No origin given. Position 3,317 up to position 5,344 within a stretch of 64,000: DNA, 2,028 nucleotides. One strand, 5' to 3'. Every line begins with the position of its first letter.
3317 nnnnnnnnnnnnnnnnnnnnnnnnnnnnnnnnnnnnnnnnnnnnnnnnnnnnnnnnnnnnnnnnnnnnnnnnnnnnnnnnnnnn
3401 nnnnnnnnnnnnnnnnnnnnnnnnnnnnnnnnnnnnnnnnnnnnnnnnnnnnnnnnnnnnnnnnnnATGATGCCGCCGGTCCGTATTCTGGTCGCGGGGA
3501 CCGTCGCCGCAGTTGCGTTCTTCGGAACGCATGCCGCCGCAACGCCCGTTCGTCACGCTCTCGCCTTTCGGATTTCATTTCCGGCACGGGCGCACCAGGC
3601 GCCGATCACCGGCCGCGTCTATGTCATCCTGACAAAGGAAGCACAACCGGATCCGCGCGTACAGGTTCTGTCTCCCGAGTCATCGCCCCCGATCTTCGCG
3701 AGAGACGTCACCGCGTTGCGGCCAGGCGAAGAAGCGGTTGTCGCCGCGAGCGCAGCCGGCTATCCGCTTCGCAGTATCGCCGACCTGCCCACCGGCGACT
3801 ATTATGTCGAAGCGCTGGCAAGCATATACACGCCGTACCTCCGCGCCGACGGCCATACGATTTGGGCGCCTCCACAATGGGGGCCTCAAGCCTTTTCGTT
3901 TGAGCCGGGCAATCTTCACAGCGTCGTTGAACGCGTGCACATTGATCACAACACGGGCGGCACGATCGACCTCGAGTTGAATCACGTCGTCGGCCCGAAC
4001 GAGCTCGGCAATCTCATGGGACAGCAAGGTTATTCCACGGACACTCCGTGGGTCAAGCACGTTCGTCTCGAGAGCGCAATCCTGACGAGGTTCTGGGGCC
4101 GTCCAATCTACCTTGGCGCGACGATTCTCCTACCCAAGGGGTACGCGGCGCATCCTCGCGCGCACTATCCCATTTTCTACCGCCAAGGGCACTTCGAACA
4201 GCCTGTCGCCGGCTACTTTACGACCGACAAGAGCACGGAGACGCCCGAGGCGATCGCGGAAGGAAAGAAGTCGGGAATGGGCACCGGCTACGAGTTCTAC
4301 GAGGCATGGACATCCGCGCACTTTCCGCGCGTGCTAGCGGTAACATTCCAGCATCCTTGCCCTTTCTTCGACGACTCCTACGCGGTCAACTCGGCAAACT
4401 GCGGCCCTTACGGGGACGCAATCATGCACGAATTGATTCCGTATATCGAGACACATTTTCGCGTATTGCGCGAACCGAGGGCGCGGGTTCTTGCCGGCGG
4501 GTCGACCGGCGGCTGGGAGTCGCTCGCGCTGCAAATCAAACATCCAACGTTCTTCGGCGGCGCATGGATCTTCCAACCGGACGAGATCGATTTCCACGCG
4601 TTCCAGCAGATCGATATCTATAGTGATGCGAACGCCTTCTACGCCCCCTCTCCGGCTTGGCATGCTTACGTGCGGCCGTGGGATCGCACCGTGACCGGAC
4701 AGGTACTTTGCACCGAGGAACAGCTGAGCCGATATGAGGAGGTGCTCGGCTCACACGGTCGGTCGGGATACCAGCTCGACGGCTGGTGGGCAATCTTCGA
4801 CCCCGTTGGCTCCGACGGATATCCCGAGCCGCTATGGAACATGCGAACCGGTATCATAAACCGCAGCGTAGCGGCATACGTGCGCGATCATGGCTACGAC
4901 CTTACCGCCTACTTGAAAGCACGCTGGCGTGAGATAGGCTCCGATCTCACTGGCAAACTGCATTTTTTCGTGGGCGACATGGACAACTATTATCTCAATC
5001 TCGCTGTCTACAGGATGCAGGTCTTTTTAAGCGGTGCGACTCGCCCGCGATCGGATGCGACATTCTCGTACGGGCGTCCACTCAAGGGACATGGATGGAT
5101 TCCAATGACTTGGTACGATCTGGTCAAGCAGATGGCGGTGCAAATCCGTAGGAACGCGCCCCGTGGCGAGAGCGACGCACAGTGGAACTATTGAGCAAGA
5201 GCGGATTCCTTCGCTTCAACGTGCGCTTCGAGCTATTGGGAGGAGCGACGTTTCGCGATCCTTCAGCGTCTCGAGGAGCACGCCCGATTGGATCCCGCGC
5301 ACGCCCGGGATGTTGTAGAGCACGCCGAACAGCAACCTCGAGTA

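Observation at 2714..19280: Three diverged copies of an exported A / B / C hydrolase module packed around a TonB-dependent-receptor-like porin: candidate protein/peptide utilisation locus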

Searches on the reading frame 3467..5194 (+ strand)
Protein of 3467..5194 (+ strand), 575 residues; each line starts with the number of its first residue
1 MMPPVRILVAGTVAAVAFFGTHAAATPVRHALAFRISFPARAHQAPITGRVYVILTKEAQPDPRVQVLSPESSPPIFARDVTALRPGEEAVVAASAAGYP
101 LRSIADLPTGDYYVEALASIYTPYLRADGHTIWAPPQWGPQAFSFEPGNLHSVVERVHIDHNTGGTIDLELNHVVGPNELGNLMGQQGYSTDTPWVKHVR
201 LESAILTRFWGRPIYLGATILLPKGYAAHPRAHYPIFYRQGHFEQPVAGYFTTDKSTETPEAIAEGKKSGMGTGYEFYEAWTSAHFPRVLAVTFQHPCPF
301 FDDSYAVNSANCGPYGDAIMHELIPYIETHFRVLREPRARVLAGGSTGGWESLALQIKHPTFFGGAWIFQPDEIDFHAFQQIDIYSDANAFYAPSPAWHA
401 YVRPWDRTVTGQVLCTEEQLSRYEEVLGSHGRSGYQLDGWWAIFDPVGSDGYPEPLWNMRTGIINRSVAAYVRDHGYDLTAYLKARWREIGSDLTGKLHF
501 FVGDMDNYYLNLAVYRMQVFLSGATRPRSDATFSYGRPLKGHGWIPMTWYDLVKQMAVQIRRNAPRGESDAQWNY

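Call 3: search_protein_families(library=pfam, proteins=[window:3467-5194:+], max_evalue=0.01)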
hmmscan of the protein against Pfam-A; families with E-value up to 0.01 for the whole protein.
window:3467-5194:+ (575 aa): 1 family
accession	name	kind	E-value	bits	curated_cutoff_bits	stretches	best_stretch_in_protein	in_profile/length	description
PF00756.26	Esterase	-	1.5e-07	31.9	22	1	314-370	93-147/251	Putative esterase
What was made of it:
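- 3467..5194 (+): B1: exported serine hydrolase with an N-terminal beta-sandwich and an esterase-D/CE1-type alpha/beta hydrolase domain; this extra copy lies outside the core operon. PF00756, 31.9 bits against a cutoff of 22 (call 3).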

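Call 5: search_protein_families(library=ncbifam, proteins=[window:3467-5194:+], max_evalue=0.01)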
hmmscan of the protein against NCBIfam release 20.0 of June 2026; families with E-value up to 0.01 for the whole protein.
window:3467-5194:+ (575 aa): 3 families
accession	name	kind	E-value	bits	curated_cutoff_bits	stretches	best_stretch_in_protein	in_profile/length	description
NF007758.0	PRK10439.1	equivalog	0.0027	16.7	222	1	315-365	269-319/418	enterochelin esterase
NF058612.1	GTNG0744Estse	equivalog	0.003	17.5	450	0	313-387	96-169/242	GTNG_0744 family esterase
NF041944.1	Xylase_Ferestase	equivalog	0.0041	15.4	1200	1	317-365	568-616/694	bifunctional endo-1,4-beta-xylanase/feruloyl esterase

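Call 6: search_solved_structures(query=window:3467-5194:+, max_evalue=0.1, show_alignments=1)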
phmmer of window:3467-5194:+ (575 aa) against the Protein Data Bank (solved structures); distinct sequences matched with E-value up to 0.1: 10.
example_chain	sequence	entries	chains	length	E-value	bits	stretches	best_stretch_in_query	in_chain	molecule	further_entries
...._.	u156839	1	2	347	3.4e-07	32.3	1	209-371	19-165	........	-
6rzo_A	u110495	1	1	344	0.0015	20.3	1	311-379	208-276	Ferulic acid esterase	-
6rzo_B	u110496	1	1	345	0.0015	20.3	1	311-379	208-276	Ferulic acid esterase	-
7b5v_A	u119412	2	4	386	0.0021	19.8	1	208-359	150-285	Carbohydrate Esterase family 1 protein with an N-terminal carbohydrate binding module fami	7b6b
7xrt_A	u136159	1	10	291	0.0032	19.1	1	315-364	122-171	Ferulic acid esterase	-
7xrv_A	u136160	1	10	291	0.0084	17.8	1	315-364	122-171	Ferulic acid esterase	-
6ne9_A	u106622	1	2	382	0.019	16.6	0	302-364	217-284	Isoamylase protein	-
6rzn_A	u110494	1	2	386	0.023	16.3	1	221-369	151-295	Ferulic acid esterase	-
8bbp_A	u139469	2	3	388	0.023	16.3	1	221-369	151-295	Ferulic acid esterase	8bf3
8bbp_B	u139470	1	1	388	0.024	16.3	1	221-369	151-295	Ferulic acid esterase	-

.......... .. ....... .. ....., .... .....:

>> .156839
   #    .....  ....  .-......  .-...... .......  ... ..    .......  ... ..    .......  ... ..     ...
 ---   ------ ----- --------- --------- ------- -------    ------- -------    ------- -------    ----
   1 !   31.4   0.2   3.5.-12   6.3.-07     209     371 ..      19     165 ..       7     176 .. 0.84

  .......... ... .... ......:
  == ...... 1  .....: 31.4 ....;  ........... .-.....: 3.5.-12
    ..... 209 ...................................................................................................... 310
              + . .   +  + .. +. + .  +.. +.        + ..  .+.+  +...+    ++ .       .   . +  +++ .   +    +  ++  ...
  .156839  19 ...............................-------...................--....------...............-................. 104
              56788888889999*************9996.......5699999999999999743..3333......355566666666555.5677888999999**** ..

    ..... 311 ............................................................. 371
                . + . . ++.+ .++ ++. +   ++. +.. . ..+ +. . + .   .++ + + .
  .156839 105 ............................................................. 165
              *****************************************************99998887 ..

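Call 17: find_homologous_proteins(query=window:3467-5194:+, max_evalue=0.00001)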
Query window:3467-5194:+ (575 aa): 7833 proteins with E <= 0.00001 among 8000 candidates; the best 120 are listed.
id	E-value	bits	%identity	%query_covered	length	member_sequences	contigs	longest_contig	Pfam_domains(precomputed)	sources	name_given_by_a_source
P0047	0.0e+0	1363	100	100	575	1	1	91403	PF00756.27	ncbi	-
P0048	4.1e-288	975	74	95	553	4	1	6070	PF00756.27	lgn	-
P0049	1.8e-277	940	71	95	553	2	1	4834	PF00756.27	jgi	jgi:hypothetical protein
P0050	1.2e-271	921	65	99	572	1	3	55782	PF00756.27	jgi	jgi:hypothetical protein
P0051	5.6e-268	909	69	95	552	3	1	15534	PF00756.27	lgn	-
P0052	2.9e-264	896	68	95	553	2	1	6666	PF00756.27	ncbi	-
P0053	1.3e-261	888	66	95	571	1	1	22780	PF00756.27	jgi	jgi:hypothetical protein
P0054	5.3e-261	886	67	95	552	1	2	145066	PF00756.27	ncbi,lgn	ncbi:MAG: alpha/beta hydrolase-fold protein [Candidatus Tyrphobacter sp.]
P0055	7.8e-261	885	66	95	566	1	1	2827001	PF00756.27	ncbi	-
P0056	1.6e-260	884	66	95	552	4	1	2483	PF00756.27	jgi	jgi:hypothetical protein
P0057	9.1e-260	881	63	99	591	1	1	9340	PF00756.27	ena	-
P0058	4.1e-258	876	64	99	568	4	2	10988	PF00756.27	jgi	jgi:Putative esterase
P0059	3.2e-257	873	67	95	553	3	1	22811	PF00756.27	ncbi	-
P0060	3.4e-256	870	66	95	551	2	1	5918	PF00756.27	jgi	jgi:hypothetical protein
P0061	2.3e-253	860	65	95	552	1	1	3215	PF00756.27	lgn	-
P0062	3.4e-253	860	65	95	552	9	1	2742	PF00756.27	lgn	-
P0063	6.3e-252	856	65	94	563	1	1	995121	PF00756.27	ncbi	-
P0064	9.1e-251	852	65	95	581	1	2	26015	PF00756.27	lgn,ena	-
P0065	9.1e-250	848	63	99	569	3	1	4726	PF00756.27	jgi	jgi:Putative esterase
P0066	2.5e-249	847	65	96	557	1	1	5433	PF00756.27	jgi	jgi:hypothetical protein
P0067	3.3e-249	847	64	95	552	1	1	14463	PF00756.27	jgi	jgi:hypothetical protein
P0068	4.9e-249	846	64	95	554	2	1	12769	PF00756.27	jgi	jgi:hypothetical protein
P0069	1.6e-247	841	64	95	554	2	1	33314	PF00756.27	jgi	-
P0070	9.7e-247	838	63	95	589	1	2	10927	PF00756.27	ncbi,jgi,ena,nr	ncbi:MAG TPA: alpha/beta hydrolase-fold protein [Candidatus Baltobacteraceae bacterium]|nr:alpha/bet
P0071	2.1e-244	831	63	94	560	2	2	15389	PF00756.27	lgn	-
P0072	2.4e-243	827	63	94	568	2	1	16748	PF00756.27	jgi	jgi:hypothetical protein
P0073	8.6e-243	825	66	91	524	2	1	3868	PF00756.27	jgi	jgi:Putative esterase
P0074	3.3e-241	820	61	96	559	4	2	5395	PF00756.27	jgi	jgi:hypothetical protein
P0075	3.6e-241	820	62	94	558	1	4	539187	PF00756.27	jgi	jgi:hypothetical protein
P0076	7.4e-239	812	62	96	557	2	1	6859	PF00756.27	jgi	jgi:hypothetical protein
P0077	1.4e-238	811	63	94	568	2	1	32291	PF00756.27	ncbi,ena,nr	ncbi:MAG TPA: hypothetical protein VMF61_06600 [Candidatus Acidoferrales bacterium]|nr:hypothetical 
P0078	1.8e-238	811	60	94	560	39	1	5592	PF00756.27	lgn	-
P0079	3.6e-233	794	60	94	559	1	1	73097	PF00756.27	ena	-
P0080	8.0e-233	792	62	95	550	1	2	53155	PF00756.27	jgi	jgi:hypothetical protein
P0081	1.4e-232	792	61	95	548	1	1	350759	PF00756.27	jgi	jgi:hypothetical protein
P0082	2.6e-232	791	62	93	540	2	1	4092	PF00756.27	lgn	-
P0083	6.6e-228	776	60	95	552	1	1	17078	PF00756.27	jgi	jgi:hypothetical protein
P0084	1.2e-227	775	58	95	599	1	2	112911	PF00756.27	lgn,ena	-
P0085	7.6e-227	773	59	97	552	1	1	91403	PF00756.27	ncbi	-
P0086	9.2e-227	772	61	92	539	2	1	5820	PF00756.27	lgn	-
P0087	9.2e-227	772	57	98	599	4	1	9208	PF00756.27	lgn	-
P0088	1.0e-226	772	55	99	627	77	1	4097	PF00756.27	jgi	jgi:hypothetical protein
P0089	1.4e-226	772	58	97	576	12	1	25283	PF00756.27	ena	-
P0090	1.6e-226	772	60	95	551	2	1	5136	PF00756.27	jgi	jgi:hypothetical protein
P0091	3.2e-226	771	58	94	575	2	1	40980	PF00756.27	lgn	-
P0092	3.3e-226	771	59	94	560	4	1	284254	PF00756.27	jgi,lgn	-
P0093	1.0e-225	769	58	98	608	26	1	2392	PF00756.27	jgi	-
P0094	3.6e-225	767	56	98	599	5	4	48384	PF00756.27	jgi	jgi:hypothetical protein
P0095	5.1e-225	767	56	99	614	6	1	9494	PF00756.27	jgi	jgi:hypothetical protein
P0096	2.8e-224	764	57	98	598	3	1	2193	PF00756.27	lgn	-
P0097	8.3e-224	763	56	96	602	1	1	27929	PF00756.27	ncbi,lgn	-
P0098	3.5e-223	761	57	94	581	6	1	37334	PF00756.27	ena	-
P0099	3.5e-223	761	58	95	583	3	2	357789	PF00756.27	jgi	jgi:hypothetical protein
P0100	1.9e-222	758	56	99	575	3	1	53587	PF00756.27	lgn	-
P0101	2.3e-221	755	59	94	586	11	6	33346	PF00756.27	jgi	jgi:hypothetical protein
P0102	4.2e-220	750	56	98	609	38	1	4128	PF00756.27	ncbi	-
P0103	1.5e-219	749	57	94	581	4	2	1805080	PF00756.27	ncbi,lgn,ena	ncbi:MAG: alpha/beta hydrolase-fold protein [Acidobacteriaceae bacterium]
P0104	2.4e-219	748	57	99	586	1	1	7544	PF00756.27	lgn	-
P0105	1.6e-218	745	59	92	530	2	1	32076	PF00756.27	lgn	-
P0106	4.0e-218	744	56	95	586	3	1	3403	PF00756.27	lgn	-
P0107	6.6e-218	743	55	98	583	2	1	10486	PF00756.27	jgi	jgi:hypothetical protein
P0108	3.0e-216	738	54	99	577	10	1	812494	PF00756.27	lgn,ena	-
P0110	2.3e-204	698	54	99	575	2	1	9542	PF00756.27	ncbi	-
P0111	4.3e-203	694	54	99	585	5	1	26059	PF00756.27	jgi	jgi:Putative esterase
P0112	4.4e-203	694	54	94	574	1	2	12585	PF00756.27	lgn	-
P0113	1.3e-201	689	55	95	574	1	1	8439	PF00756.27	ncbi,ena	-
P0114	1.6e-201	689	55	99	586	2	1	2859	PF00756.27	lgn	-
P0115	2.1e-201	689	55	99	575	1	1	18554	PF00756.27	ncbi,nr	ncbi:MAG TPA: alpha/beta hydrolase-fold protein [Terriglobia bacterium]|nr:alpha/beta hydrolase-fold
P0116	4.9e-201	687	55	99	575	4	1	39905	PF00756.27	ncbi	-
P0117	3.7e-200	685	55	97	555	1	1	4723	PF00756.27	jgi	jgi:hypothetical protein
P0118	4.4e-200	684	54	99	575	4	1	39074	PF00756.27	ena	-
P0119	5.6e-200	684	53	99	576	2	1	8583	PF00756.27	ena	-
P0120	1.6e-199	682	54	99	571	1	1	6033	PF00756.27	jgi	jgi:hypothetical protein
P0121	1.9e-199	682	53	99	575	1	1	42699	PF00756.27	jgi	jgi:hypothetical protein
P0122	2.2e-199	682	54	99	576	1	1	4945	PF00756.27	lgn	-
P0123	3.4e-199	681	54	99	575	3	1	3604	PF00756.27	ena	-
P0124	5.7e-199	681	55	96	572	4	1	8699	PF00756.27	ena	-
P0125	8.2e-199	680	54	97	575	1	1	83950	PF00756.27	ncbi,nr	ncbi:MAG TPA: alpha/beta hydrolase-fold protein [Terriglobia bacterium]|nr:alpha/beta hydrolase-fold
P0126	1.2e-198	680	54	99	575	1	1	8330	PF00756.27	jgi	jgi:Putative esterase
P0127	1.9e-198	679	53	98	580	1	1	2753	PF00756.27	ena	-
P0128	2.9e-198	678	56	94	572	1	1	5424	PF00756.27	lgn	-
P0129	3.0e-198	678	54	95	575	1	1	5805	PF00756.27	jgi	jgi:hypothetical protein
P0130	6.6e-198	677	54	95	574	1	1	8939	PF00756.27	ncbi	ncbi:MAG: alpha/beta hydrolase-fold protein [Terriglobia bacterium]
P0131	1.0e-197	677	53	99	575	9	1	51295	PF00756.27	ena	-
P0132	1.2e-197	676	53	99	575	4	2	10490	PF00756.27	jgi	jgi:hypothetical protein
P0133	1.2e-197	676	55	95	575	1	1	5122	PF00756.27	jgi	jgi:hypothetical protein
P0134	1.9e-197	676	54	99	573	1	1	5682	PF00756.27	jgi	jgi:enterochelin esterase-like enzyme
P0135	2.7e-197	675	53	99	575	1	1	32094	PF00756.27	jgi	jgi:Putative esterase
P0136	4.4e-197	674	54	99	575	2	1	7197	PF00756.27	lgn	-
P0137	1.1e-196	673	55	95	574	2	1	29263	PF00756.27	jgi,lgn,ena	-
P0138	1.4e-196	673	54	99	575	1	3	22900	PF00756.27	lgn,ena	-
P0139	1.8e-196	672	54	94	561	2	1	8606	PF00756.27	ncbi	-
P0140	2.8e-196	672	54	96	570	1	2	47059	PF00756.27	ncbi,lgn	ncbi:MAG: alpha/beta hydrolase-fold protein [Terriglobia bacterium]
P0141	2.9e-196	672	54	95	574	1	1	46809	PF00756.27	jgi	jgi:Putative esterase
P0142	3.7e-196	671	53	98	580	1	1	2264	PF00756.27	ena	-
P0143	4.3e-196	671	55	94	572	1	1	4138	PF00756.27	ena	-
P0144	4.7e-196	671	53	99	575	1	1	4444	PF00756.27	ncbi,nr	ncbi:MAG TPA: alpha/beta hydrolase-fold protein [Candidatus Angelobacter sp.]|nr:alpha/beta hydrolas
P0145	5.3e-196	671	52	99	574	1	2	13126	PF00756.27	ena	-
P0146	6.1e-196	671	55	91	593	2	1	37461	PF00756.27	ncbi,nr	ncbi:MAG TPA: alpha/beta hydrolase-fold protein [Terriglobia bacterium]|nr:alpha/beta hydrolase-fold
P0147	7.2e-196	670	53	99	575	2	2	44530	PF00756.27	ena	-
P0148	7.5e-196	670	54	95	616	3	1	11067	PF00756.27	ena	-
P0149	8.6e-196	670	53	99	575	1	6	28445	PF00756.27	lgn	-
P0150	1.0e-195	670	52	99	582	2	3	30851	PF00756.27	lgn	-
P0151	1.3e-195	670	55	95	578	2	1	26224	PF00756.27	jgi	jgi:hypothetical protein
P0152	1.3e-195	670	55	95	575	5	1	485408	PF00756.27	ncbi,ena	-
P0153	1.5e-195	669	54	95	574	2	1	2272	PF00756.27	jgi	jgi:hypothetical protein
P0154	1.5e-195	669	53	99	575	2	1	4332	PF00756.27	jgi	jgi:hypothetical protein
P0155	1.7e-195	669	53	100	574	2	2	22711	PF00756.27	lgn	-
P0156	1.7e-195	669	54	96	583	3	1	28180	PF00756.27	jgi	jgi:hypothetical protein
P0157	1.8e-195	669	55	96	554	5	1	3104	PF00756.27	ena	-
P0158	2.2e-195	669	52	99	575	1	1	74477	PF00756.27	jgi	jgi:Putative esterase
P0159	2.4e-195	669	53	94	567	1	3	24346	PF00756.27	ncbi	ncbi:MAG: alpha/beta hydrolase-fold protein [Terriglobales bacterium]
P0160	4.3e-195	668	53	99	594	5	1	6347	PF00756.27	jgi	jgi:hypothetical protein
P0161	4.9e-195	668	54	95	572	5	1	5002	PF00756.27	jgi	-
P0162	6.8e-195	667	52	99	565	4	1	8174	PF00756.27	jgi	jgi:hypothetical protein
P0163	7.1e-195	667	53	98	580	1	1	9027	PF00756.27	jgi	jgi:enterochelin esterase-like enzyme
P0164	9.0e-195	667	53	99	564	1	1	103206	PF00756.27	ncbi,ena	-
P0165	1.4e-194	666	54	94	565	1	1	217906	PF00756.27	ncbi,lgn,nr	ncbi:MAG TPA: alpha/beta hydrolase-fold protein [Candidatus Acidoferrales bacterium]|nr:alpha/beta h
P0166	1.5e-194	666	53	95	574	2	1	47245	PF00756.27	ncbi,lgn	-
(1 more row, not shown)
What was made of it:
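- B, S9 peptidases, Oar-type TBDTs and BNR propellers are each abundant families (call 17).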

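Call 19: find_encoding_contigs(protein=P0103, flank=10000, max_places=2)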
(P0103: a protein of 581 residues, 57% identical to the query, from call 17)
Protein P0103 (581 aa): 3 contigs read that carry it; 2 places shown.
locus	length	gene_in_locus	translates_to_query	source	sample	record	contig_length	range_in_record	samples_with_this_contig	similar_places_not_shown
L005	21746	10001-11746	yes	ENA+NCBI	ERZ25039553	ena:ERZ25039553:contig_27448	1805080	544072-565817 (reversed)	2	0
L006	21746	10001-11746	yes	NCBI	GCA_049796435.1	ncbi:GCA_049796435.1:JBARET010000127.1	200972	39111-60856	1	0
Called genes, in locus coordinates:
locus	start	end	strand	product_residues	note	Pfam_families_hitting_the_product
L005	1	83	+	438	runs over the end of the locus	PF00155:Aminotran_1_2, PF12897:Asp_aminotransf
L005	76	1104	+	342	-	PF24827:AstE_AspA_cat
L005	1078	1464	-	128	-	-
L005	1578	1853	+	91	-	-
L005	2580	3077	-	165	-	-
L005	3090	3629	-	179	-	-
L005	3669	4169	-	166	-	-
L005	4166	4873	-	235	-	-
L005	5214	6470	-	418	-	PF00450:Peptidase_S10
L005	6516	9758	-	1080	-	PF02012:BNR (faint), PF25852:DUF6242_C (faint), PF13088:BNR_2 (faint), PF15902:Sortilin-Vps10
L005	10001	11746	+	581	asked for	PF00756:Esterase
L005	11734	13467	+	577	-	PF00756:Esterase (weak)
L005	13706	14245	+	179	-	PF05951:Peptidase_M15_2, PF08291:Peptidase_M15_3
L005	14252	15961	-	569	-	PF20142:Scaffold, PF01471:PG_binding_1, PF03734:YkuD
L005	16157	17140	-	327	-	PF02239:Cytochrom_D1 (weak), PF21783:YNCE (weak), PF22494:choice_anch_I (faint), PF23414:Beta-prop_EML_2 (faint), PF25174:Beta-prop_THOC3 (faint), PF10282:Lactonase (weak)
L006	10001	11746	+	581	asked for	PF00756:Esterase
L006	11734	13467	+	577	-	PF00756:Esterase (weak)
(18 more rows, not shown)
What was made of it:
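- In Acidobacteriaceae, B-B plus the propeller sit beside Peptidase_S10, Peptidase_M1, an amidohydrolase, AstE/AspA and an aminotransferase (call 19).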

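Call 20: find_encoding_contigs(protein=P0152, flank=10000, max_places=2)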
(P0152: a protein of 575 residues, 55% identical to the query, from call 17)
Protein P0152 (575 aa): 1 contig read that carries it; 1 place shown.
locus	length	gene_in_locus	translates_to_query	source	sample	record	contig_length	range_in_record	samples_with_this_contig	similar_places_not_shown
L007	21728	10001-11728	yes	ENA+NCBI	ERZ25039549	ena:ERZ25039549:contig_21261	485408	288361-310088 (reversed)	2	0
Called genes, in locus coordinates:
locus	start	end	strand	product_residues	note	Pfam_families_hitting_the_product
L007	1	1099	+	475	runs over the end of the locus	PF04916:Phospholip_B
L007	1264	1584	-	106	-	PF08734:GYD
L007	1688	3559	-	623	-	PF03781:FGE-sulfatase, PF22244:GCE_fung, PF08840:BAAT_C (weak)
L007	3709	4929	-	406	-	PF03403:PAF-AH_p_II (weak)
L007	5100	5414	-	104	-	PF05899:Cupin_3 (weak), PF07883:Cupin_2, PF02311:AraC_binding (weak)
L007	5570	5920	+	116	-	-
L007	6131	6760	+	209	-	PF00034:Cytochrom_C (faint), PF13442:Cytochrome_CBB3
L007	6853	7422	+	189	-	-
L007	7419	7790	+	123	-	-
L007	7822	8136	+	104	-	PF03551:PadR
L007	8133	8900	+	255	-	-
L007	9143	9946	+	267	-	PF01925:TauE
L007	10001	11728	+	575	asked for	PF00756:Esterase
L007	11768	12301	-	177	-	PF00578:AhpC-TSA, PF08534:Redoxin, PF00085:Thioredoxin (weak), PF13905:Thioredoxin_8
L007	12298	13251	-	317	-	-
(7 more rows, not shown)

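Call 62: predict_structure(alignment_id=A5)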
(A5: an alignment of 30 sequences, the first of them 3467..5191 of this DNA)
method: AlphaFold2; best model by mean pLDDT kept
length: 575 residues; sequences in the alignment: 30
mean_pLDDT: 83.1   pTM: 0.83
mean pLDDT of the five models: 83.1, 82.5, 81.9, 78.6, 78.1
residues with pLDDT >= 90: 230; 70-90: 254; 50-70: 62; < 50: 29
segments of 3 or more residues with pLDDT < 50: 1-27
pLDDT, mean of each block of 10 residues (from residue 1): 40 42 50 95 94 94 89 92 96 90 89 96 91 76 85 95 88 89 61 78 93 90 88 90 71 86 80 87 87 78 65 87 95 93 86 92 92 78 89 82 83 88 85 64 77 85 91 89 95 95 68 81 93 74 74 90 79 61
secondary structure, 60 per line:
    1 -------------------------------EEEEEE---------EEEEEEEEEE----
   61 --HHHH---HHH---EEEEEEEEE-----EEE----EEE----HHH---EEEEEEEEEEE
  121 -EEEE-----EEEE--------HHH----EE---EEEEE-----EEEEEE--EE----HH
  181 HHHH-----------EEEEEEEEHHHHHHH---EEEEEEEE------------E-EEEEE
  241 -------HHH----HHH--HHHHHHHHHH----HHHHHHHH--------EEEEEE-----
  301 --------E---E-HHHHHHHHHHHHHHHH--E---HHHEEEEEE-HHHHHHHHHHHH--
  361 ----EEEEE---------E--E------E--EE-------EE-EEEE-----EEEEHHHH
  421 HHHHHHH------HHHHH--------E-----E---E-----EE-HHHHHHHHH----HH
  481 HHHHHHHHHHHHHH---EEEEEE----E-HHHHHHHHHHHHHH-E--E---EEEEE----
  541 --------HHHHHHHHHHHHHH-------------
elements in order: E32-37 E47-56 H63-66 E76-84 E90-92 E97-99 E110-120 E122-125 E131-134 E155-159 E165-170 H179-184 E196-203 H204-210 E214-221 E236-240 H260-269 H274-281 E290-295 H315-330 E340-345 H347-358 E365-369 E404-407 E413-416 H417-427 H434-438 H466-474 H479-494 E498-503 H510-523 E532-536 H549-562
